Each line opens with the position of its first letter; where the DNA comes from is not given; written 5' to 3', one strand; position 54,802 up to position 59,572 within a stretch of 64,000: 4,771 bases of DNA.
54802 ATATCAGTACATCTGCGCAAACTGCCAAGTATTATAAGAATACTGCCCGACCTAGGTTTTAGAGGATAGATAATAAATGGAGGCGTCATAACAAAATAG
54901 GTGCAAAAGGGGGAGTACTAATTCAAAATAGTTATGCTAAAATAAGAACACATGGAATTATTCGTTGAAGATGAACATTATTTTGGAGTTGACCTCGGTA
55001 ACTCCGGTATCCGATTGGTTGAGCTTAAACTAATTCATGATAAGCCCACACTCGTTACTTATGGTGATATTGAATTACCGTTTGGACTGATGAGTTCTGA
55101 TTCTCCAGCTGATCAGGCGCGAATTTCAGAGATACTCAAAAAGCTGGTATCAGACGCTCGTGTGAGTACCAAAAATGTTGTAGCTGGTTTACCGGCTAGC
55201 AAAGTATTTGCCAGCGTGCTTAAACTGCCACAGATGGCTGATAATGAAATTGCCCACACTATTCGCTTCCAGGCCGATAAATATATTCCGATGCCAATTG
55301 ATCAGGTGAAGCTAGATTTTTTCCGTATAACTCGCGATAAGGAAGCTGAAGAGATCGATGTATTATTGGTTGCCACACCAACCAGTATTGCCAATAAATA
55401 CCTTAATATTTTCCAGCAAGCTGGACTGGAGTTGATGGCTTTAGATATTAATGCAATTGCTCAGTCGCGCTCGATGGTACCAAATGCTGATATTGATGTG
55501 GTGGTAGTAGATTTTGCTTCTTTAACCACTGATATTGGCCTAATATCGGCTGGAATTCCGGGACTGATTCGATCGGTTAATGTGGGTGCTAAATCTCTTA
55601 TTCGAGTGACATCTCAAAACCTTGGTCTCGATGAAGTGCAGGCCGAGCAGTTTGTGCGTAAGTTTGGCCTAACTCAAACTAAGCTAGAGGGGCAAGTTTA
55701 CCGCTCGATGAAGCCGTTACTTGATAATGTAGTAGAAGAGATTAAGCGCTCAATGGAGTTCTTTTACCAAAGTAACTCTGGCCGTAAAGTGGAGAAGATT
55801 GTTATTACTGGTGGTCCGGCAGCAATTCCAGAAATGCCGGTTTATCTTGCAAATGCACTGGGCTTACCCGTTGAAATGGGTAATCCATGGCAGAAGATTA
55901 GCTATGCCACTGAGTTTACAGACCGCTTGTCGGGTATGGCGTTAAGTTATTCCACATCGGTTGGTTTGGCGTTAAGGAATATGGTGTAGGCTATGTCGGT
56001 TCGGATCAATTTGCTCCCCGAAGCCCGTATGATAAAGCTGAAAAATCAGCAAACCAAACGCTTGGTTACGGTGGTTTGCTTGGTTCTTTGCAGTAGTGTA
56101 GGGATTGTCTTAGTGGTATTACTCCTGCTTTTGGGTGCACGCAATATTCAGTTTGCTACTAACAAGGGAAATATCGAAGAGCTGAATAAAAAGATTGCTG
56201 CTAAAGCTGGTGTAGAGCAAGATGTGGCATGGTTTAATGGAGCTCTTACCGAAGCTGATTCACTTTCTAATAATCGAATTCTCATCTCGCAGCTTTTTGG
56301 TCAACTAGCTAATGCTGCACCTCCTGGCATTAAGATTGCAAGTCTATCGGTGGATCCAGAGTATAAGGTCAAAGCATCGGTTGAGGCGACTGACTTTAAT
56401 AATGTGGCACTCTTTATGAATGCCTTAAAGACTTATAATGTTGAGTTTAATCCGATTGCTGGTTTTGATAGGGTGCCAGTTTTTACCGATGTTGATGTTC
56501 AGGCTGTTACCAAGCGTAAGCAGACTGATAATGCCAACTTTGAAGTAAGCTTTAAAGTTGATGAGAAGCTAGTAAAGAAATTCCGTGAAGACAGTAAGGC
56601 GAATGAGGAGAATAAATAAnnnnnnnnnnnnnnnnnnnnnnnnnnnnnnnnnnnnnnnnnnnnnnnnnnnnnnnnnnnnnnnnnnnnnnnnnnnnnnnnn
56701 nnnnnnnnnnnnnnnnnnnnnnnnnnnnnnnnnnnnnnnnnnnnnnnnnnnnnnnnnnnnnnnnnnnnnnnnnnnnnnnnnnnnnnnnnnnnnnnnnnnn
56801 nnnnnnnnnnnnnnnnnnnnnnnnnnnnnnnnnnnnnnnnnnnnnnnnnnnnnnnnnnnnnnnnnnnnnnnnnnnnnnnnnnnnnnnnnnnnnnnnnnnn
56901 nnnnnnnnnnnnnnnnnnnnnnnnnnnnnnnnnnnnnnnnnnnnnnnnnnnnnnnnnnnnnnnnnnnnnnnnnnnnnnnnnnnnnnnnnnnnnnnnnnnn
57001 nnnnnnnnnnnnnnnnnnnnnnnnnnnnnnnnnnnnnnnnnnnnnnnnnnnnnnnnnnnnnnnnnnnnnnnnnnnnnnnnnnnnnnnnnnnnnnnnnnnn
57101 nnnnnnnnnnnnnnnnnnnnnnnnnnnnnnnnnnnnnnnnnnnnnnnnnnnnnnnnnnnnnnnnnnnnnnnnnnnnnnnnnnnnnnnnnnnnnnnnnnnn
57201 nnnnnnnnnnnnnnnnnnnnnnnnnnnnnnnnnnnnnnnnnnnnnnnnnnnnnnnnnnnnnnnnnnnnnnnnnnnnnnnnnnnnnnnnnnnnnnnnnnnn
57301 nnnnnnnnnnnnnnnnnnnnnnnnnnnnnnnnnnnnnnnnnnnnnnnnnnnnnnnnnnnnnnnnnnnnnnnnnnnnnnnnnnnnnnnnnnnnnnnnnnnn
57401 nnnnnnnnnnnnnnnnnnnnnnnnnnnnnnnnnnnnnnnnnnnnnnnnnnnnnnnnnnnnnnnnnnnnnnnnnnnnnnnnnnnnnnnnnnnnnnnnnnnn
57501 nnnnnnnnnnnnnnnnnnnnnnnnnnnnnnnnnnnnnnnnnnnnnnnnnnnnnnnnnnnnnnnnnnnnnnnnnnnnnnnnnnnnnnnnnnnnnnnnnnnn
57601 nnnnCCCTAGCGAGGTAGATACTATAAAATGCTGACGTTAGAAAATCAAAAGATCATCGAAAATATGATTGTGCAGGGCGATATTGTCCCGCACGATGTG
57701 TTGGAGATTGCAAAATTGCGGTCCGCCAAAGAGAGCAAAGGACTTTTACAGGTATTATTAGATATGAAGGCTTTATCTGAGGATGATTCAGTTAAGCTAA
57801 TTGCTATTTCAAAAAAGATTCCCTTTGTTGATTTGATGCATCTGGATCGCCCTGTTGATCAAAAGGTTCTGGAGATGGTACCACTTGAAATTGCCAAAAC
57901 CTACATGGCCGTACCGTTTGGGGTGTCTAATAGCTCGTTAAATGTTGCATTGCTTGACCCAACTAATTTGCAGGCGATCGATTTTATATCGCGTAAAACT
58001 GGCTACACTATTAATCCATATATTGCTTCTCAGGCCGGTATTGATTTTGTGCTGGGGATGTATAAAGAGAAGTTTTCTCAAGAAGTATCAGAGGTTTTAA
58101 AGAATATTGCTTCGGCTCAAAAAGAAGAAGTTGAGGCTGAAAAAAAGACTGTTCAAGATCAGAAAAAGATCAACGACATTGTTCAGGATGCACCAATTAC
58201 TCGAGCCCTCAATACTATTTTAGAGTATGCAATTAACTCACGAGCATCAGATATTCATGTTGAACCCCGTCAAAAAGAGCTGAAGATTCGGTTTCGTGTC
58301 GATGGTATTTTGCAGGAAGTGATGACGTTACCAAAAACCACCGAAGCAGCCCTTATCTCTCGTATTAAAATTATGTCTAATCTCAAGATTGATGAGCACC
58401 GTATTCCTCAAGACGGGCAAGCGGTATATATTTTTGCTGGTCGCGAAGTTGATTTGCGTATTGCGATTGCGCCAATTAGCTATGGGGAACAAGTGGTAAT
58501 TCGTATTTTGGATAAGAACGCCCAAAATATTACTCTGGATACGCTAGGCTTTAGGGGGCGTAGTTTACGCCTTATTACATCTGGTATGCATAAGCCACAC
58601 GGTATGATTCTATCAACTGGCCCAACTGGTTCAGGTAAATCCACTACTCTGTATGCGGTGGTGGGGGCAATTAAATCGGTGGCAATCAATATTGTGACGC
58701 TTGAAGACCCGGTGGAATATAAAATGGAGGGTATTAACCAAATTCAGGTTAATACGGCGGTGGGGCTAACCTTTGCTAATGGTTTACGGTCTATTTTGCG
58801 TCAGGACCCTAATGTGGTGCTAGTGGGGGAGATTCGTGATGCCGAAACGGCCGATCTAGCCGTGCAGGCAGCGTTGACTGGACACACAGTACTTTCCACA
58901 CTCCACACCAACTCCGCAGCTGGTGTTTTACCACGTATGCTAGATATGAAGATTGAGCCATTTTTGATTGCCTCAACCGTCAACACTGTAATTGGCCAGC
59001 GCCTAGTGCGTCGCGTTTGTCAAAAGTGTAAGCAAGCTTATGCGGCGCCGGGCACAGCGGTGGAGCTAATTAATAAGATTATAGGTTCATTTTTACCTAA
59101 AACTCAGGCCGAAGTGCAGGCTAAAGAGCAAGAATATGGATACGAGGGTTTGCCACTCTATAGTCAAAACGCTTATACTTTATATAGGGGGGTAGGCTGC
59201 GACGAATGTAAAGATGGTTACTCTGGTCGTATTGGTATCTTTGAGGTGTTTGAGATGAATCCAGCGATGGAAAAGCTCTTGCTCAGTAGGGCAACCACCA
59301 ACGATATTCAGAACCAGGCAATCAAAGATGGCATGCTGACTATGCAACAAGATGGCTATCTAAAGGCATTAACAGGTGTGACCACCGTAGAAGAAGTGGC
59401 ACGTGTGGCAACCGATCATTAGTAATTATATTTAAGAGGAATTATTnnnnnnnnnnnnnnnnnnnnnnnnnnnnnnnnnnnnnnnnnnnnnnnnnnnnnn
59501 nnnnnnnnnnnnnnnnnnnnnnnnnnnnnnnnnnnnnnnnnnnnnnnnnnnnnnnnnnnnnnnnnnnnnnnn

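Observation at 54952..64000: Complete secretin-less type IV pilus gene set with both extension and retraction ATPases and two pilin genes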

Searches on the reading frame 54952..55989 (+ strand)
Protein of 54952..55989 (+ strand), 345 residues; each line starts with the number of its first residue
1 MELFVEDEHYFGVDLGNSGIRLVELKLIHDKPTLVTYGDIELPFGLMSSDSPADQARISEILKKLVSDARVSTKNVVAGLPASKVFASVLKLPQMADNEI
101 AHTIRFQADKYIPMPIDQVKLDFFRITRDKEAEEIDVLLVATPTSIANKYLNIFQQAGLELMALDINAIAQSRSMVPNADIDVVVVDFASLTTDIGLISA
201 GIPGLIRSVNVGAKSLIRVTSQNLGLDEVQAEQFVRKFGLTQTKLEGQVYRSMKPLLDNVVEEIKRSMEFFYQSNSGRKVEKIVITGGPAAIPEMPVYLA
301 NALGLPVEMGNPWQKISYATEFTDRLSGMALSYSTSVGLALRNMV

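Call 8: search_protein_families(library=pfam, proteins=[window:54952-55989:+], max_evalue=0.01)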
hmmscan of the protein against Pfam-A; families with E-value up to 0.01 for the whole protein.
window:54952-55989:+ (345 aa): 4 families
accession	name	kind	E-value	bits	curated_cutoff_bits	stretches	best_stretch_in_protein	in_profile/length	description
PF11104.14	PilM_2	-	7.9e-46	157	27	1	12-343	1-339/340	Type IV pilus assembly protein PilM;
PF14450.12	FtsA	-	5.4e-05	24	31.8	1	184-320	1-124/127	Cell division protein FtsA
PF05134.19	T2SSL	-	0.0005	20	25.5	1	60-164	35-131/231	Type II secretion system (T2SS), protein L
PF06723.19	MreB_Mbl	-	0.0025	17.2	27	0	246-311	239-305/327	MreB/Mbl protein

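Call 9: search_protein_families(library=ncbifam, proteins=[window:54952-55989:+], max_evalue=0.01)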
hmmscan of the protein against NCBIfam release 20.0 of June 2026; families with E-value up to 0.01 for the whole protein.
window:54952-55989:+ (345 aa): 7 families
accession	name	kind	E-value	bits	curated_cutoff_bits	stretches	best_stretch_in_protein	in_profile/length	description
TIGR01175.1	pilM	subfamily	8.6e-58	196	133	1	11-343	6-347/348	type IV pilus assembly protein PilM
NF045709.1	Amuc_1101_fam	equivalog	7.2e-29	101.1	650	1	47-344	40-350/608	Amuc_1101 family PilM-like pilus complex protein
TIGR01174.1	ftsA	equivalog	1.6e-08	34.1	175.85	1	135-247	148-262/371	cell division protein FtsA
NF010540.1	PRK13929.1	exception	0.00015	20.9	515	1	245-316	243-316/334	rod-share determining protein MreBH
NF011660.0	PRK15080.1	equivalog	0.001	18.3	182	1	150-308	113-256/277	ethanolamine utilization protein EutJ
TIGR00904.1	mreB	subfamily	0.0064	15.6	365.75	0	242-310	242-311/334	MreB/Mrl family cell shape determining protein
NF010539.0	PRK13927.1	subfamily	0.008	15.1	293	0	246-310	246-311/339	rod shape-determining protein MreB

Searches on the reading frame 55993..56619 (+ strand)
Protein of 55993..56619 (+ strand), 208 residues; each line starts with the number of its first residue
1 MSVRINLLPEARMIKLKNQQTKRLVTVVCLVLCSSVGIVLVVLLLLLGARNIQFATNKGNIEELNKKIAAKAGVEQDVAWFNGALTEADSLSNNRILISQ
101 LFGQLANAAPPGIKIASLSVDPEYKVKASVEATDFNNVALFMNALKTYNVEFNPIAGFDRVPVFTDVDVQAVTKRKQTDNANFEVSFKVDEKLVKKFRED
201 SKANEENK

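Call 8: search_protein_families(library=pfam, proteins=[window:55993-56619:+], max_evalue=0.01)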
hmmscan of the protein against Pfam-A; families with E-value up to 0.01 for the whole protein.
window:55993-56619:+ (208 aa): 1 family
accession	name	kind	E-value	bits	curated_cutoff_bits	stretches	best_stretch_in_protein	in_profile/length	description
PF05137.18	PilN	-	1.7e-05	25.2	22.8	0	100-146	1-46/78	Fimbrial assembly protein (PilN)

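Call 9: search_protein_families(library=ncbifam, proteins=[window:55993-56619:+], max_evalue=0.01)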
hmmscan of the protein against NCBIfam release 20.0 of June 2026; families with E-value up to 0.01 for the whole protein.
window:55993-56619:+ (208 aa): 0 families

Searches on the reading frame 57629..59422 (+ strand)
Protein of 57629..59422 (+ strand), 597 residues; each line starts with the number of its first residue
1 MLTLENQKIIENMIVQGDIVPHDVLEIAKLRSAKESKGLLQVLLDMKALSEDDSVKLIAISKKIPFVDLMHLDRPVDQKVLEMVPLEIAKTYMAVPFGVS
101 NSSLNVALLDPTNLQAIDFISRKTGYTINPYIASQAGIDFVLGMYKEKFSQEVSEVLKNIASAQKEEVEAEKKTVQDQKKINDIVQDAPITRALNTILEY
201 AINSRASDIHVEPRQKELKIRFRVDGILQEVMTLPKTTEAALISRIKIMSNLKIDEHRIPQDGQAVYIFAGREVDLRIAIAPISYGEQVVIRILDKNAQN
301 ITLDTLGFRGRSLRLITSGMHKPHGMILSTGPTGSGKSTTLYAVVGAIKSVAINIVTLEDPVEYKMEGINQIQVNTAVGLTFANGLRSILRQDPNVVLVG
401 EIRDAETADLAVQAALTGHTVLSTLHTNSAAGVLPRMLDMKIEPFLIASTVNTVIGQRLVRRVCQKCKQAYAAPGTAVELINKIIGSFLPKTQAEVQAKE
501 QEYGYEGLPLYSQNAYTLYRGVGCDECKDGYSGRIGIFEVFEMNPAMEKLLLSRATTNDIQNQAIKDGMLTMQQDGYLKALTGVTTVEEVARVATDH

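Call 8: search_protein_families(library=pfam, proteins=[window:57629-59422:+], max_evalue=0.01)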
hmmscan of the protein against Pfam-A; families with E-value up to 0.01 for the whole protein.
window:57629-59422:+ (597 aa): 2 families
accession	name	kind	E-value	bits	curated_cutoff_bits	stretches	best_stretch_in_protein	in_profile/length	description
PF00437.27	T2SSE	-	1.7e-128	428.9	24.9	1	186-592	4-370/370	Type II/IV secretion system protein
PF05157.20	MshEN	-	1.3e-12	48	23.1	1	64-139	3-77/90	MshEN domain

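Call 9: search_protein_families(library=ncbifam, proteins=[window:57629-59422:+], max_evalue=0.01)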
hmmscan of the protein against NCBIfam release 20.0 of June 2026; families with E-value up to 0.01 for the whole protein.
window:57629-59422:+ (597 aa): 22 families
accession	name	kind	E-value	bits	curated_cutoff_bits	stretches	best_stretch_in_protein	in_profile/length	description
TIGR02538.1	type_IV_pilB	equivalog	6.1e-164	546.7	675.65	2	11-474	3-466/564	type IV-A pilus assembly ATPase PilB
TIGR02533.1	type_II_gspE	equivalog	1.6e-162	541.5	630.25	1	82-593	2-485/486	type II secretion system ATPase GspE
NF007755.0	PRK10436.1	equivalog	1.3e-127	426.3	617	1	160-594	55-459/465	type II secretion system protein GspE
NF053534.1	T4PilAsmATPsTfpB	equivalog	4.2e-122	408.4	850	1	46-594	60-582/584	type IV pilus assembly ATPase TfpB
NF041000.1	ATPase_ComGA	equivalog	1e-77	260.7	300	1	196-461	2-266/267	competence type IV pilus ATPase ComGA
TIGR01420.1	pilT_fam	subfamily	7.8e-49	166.7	319.1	1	194-470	2-278/343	PilT/PilU family type 4a pilus ATPase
TIGR02525.1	plasmid_TraJ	equivalog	1.5e-24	86.7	368.3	1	320-441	145-273/372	plasmid transfer ATPase TraJ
TIGR02524.1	dot_icm_DotB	equivalog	3.2e-20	72.7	463.3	1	323-460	133-285/358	Dot/Icm type IV secretion system ATPase DotB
TIGR02782.1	TrbB_P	equivalog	3.6e-15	56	304.55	1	325-451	137-272/303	P-type conjugative transfer ATPase TrbB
NF058587.1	archaellum_moto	equivalog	4.5e-15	55.4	550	1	327-443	278-399/527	archaellum flagellar ATPase motor FlaI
NF010469.0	PRK13894.1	subfamily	1e-13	51.3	508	1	322-438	147-265/320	conjugal transfer ATPase TrbB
NF010407.0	PRK13833.1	subfamily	8.2e-13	48.5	499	1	316-456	137-276/323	conjugal transfer protein TrbB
TIGR02788.1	VirB11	equivalog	4.7e-12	45.6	249.95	1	327-441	147-266/308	P-type DNA transfer ATPase VirB11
TIGR03819.1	heli_sec_ATPase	hypoth_equivalog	1.4e-11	44.2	373.15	1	229-437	85-297/340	TadA family conjugal transfer-associated ATPase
NF053672.1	bindosome_BasE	exception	4.8e-09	35.5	1000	1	329-437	275-388/512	bindosome assembly system ATPase subunit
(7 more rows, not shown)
